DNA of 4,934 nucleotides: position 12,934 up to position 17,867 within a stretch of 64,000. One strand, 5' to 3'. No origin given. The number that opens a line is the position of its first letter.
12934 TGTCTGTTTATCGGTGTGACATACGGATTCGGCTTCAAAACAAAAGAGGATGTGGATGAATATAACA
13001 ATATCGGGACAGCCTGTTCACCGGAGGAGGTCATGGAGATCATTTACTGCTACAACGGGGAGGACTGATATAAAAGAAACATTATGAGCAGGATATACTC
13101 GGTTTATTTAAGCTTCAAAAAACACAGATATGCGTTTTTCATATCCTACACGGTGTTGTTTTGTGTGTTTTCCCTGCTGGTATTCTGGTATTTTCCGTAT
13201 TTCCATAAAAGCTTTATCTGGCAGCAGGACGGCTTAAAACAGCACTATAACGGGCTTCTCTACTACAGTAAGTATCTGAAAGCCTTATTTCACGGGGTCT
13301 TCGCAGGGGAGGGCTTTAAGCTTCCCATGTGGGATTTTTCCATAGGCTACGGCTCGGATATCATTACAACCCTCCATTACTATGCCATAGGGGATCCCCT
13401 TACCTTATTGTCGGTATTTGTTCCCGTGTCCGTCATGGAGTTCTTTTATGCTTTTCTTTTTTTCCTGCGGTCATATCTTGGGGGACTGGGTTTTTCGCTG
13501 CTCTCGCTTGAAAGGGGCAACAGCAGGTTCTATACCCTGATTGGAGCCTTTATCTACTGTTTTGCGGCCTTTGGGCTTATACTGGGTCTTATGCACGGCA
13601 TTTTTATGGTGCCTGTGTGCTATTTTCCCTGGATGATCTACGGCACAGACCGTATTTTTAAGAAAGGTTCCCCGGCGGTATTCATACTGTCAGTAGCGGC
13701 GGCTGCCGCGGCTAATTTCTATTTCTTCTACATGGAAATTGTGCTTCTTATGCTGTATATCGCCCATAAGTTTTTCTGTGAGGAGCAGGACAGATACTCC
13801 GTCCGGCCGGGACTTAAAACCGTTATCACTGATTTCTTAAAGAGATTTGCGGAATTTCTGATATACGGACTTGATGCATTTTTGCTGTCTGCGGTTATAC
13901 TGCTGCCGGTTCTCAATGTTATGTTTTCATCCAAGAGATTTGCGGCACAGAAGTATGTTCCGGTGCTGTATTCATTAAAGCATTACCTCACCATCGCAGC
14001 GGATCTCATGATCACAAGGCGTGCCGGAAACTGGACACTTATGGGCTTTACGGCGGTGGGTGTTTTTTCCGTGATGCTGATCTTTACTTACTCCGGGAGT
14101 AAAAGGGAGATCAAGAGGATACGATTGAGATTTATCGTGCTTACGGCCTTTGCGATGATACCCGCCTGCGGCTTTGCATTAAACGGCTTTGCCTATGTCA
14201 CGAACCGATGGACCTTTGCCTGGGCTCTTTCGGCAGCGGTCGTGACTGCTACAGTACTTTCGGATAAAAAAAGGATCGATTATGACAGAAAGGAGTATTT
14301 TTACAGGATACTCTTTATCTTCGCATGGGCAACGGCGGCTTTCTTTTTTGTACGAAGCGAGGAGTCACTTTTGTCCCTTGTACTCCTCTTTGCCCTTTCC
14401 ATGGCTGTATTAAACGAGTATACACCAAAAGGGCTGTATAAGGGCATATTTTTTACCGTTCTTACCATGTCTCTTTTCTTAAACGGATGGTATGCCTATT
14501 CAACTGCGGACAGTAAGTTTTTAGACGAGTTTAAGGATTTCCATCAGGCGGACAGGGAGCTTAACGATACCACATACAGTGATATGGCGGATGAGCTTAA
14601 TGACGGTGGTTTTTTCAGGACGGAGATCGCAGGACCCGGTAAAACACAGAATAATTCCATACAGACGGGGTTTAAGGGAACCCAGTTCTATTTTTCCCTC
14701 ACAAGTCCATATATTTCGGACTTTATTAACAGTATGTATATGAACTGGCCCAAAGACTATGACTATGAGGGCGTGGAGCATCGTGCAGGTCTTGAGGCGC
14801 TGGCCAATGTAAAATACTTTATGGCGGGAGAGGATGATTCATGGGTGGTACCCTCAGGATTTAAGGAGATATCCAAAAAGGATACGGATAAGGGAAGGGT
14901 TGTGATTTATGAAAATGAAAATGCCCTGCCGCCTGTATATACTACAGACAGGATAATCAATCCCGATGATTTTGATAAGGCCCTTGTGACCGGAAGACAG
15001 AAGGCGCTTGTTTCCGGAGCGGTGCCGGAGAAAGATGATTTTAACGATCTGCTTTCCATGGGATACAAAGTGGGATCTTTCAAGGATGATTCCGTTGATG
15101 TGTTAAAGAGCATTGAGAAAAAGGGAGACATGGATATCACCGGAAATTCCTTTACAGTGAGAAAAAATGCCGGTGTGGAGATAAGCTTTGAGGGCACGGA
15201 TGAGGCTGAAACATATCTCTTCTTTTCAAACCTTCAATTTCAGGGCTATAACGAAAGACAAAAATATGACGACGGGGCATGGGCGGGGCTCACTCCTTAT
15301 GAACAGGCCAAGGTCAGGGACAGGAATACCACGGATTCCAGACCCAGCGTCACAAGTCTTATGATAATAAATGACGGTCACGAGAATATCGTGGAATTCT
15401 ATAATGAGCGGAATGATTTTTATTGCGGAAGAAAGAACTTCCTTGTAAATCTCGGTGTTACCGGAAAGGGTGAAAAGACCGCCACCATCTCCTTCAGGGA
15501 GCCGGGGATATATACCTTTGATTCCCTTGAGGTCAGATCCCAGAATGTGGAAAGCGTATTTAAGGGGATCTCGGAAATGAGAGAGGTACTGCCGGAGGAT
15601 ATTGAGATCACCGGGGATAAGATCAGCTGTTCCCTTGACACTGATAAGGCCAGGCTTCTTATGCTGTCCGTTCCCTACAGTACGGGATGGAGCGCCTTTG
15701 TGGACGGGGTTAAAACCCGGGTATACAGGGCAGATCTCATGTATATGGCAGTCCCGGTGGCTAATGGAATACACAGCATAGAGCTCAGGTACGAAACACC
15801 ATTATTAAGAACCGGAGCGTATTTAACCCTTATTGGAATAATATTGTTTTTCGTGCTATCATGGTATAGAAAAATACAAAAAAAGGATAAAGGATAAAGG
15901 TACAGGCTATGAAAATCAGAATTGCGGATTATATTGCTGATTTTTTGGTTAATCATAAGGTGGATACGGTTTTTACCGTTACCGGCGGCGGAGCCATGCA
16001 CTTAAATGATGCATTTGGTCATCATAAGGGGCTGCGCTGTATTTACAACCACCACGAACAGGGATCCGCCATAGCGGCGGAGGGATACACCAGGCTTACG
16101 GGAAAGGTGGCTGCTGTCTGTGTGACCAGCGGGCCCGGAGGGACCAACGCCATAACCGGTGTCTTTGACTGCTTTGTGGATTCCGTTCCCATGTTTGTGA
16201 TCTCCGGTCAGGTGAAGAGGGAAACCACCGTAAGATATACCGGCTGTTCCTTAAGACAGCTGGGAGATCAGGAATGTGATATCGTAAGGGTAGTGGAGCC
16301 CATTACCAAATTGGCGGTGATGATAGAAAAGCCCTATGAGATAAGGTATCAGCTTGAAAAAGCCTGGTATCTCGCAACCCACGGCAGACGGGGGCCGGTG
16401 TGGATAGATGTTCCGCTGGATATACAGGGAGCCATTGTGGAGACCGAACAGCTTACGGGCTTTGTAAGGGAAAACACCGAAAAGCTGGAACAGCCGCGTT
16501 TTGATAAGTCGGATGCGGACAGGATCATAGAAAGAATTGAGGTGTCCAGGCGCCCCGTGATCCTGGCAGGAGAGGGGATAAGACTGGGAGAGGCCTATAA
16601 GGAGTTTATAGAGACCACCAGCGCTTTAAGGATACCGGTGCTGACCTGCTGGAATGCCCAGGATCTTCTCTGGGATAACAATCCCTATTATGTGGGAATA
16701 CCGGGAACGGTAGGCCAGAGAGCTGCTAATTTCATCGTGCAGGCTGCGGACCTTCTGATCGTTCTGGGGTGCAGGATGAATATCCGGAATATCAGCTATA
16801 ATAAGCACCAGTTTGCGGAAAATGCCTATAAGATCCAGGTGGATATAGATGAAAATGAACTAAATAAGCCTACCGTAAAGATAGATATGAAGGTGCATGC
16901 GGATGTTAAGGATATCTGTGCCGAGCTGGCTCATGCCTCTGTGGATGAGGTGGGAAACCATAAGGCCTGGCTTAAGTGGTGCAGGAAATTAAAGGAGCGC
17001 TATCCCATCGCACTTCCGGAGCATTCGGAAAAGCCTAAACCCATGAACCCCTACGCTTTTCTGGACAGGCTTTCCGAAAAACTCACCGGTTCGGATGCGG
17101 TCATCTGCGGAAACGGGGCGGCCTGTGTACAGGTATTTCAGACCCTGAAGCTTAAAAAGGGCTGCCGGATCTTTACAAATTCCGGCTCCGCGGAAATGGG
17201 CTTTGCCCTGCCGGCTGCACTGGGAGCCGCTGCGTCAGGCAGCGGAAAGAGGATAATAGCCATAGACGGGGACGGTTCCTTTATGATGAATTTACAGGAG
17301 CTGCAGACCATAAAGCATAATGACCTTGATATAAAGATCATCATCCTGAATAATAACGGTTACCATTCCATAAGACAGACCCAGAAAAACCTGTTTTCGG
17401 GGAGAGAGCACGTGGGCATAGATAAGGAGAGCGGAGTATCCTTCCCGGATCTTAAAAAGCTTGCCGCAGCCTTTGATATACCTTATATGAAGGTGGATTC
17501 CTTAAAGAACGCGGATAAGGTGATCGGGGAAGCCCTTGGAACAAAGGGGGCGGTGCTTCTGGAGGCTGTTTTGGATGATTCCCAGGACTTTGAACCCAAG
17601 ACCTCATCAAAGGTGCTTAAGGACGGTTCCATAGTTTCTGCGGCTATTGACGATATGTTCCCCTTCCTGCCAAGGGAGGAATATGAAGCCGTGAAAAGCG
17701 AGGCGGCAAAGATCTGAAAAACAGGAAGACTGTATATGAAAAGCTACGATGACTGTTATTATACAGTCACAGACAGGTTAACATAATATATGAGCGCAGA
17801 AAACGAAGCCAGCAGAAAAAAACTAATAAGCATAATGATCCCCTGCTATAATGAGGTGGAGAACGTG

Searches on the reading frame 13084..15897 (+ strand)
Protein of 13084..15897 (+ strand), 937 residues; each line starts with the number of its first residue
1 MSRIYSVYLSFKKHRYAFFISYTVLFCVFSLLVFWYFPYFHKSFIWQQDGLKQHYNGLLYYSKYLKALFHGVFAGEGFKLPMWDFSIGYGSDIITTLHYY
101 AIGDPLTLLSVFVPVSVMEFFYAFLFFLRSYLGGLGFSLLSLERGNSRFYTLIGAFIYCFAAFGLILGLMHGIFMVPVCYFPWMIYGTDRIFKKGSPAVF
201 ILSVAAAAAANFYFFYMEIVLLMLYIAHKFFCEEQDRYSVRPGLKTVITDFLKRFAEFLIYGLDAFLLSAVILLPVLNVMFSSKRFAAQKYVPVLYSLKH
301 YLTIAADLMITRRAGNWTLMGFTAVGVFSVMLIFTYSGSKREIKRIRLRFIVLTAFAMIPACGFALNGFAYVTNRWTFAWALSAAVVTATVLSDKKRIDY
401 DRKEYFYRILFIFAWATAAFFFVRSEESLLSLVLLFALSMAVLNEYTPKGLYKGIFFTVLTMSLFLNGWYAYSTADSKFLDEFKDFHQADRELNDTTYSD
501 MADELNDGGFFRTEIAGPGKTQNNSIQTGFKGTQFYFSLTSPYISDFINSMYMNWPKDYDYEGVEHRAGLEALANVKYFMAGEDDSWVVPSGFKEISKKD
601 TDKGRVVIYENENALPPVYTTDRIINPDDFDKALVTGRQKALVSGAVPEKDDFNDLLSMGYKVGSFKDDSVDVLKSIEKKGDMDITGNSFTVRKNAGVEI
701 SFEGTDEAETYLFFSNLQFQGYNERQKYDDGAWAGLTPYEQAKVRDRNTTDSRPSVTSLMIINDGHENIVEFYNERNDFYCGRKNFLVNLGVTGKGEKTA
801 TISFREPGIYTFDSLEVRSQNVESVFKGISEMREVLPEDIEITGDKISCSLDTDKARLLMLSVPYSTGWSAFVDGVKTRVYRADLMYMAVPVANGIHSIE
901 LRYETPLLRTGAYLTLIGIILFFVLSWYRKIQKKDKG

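Call 62: search_protein_families(library=pfam, proteins=[window:13084-15897:+], max_evalue=0.0001)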
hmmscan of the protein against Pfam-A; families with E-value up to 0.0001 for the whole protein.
window:13084-15897:+ (937 aa): 1 family
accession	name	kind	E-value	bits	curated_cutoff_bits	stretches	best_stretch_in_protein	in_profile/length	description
PF09586.16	YfhO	-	4.3e-88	297.1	28.5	1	28-915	6-835/835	Bacterial membrane protein YfhO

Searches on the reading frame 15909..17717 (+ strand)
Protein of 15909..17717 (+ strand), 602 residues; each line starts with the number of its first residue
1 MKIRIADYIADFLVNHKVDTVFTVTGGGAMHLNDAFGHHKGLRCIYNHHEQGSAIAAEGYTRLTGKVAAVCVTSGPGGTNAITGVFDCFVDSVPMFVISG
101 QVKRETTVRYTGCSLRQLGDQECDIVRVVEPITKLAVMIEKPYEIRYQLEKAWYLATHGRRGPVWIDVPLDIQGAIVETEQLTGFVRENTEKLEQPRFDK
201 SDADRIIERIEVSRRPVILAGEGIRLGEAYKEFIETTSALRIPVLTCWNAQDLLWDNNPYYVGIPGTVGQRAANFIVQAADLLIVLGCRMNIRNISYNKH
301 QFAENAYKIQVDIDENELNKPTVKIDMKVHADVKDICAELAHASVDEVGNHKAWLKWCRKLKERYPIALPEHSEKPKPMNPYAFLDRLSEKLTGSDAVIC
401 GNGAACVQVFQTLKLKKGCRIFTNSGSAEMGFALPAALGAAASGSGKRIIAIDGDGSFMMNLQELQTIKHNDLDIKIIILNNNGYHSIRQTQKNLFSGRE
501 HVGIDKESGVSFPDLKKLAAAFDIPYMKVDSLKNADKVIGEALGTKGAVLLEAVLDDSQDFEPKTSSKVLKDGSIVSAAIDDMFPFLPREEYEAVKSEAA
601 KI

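Call 62: search_protein_families(library=pfam, proteins=[window:15909-17717:+], max_evalue=0.0001)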
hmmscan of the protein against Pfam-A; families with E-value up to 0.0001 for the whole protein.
window:15909-17717:+ (602 aa): 3 families
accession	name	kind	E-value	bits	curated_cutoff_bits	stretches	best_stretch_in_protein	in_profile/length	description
PF02776.23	TPP_enzyme_N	-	1.7e-35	121.8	26.8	1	4-116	2-107/119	Thiamine pyrophosphate enzyme, N-terminal TPP binding domain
PF02775.26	TPP_enzyme_C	-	2.5e-33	115.4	21.9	1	403-552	3-150/151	Thiamine pyrophosphate enzyme, C-terminal TPP binding domain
PF00205.28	TPP_enzyme_M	-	3.9e-31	108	30.4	1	204-340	2-137/137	Thiamine pyrophosphate enzyme, central domain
